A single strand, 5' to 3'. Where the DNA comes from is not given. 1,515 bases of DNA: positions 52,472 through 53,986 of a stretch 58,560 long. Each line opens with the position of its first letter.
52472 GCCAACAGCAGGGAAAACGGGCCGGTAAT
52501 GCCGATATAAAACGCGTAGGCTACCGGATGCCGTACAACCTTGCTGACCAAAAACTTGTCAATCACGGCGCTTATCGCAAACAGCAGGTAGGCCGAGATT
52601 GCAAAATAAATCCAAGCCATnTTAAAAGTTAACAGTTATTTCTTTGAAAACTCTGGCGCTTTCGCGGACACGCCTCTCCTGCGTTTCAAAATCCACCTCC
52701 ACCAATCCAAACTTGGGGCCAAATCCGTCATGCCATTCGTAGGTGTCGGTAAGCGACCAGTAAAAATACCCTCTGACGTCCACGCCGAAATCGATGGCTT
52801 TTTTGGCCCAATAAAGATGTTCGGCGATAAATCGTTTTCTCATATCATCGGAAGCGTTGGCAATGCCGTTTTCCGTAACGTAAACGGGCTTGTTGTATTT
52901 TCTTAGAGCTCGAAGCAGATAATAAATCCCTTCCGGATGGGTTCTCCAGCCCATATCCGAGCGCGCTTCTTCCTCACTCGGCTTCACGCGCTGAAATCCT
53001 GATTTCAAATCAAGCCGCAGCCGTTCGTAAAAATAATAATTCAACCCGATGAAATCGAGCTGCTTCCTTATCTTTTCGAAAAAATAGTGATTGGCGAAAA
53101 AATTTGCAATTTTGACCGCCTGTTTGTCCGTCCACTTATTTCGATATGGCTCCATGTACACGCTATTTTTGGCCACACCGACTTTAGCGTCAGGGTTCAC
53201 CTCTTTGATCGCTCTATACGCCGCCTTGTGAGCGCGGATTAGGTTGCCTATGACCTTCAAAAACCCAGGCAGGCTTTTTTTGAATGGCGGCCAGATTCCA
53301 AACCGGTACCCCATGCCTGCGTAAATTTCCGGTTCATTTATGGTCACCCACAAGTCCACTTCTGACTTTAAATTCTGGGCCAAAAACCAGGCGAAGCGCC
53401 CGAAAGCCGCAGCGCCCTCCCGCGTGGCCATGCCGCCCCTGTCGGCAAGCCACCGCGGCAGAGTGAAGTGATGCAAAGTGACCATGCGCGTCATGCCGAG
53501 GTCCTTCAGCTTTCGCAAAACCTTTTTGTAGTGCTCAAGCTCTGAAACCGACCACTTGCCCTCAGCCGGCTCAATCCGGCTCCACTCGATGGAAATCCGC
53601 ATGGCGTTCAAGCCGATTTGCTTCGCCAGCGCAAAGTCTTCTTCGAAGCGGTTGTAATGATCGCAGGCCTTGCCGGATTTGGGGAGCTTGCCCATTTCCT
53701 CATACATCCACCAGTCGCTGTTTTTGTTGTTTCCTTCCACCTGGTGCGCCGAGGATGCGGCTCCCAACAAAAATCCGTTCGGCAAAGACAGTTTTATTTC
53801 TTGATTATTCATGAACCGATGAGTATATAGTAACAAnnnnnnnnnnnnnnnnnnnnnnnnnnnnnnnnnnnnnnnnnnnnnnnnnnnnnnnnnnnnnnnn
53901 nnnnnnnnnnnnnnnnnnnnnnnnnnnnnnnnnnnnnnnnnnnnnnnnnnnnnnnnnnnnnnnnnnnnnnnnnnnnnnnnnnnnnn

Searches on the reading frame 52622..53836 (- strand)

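Call 96: search_protein_families(library=pfam, proteins=[window:52622-53836:-], max_evalue=0.00001)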
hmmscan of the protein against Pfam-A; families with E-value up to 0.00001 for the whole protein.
window:52622-53836:- (404 aa): 3 families
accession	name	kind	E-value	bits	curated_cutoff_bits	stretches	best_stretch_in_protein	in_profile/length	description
PF00232.24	Glyco_hydro_1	-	5.4e-87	292.6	22.6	2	17-256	4-253/453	Glycosyl hydrolase family 1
PF00150.24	Cellulase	-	1.3e-07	31.8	23.5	1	65-347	24-256/272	Cellulase (glycosyl hydrolase family 5)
PF02449.21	Glyco_hydro_42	-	7.5e-07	29.3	21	1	62-132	10-78/376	Beta-galactosidase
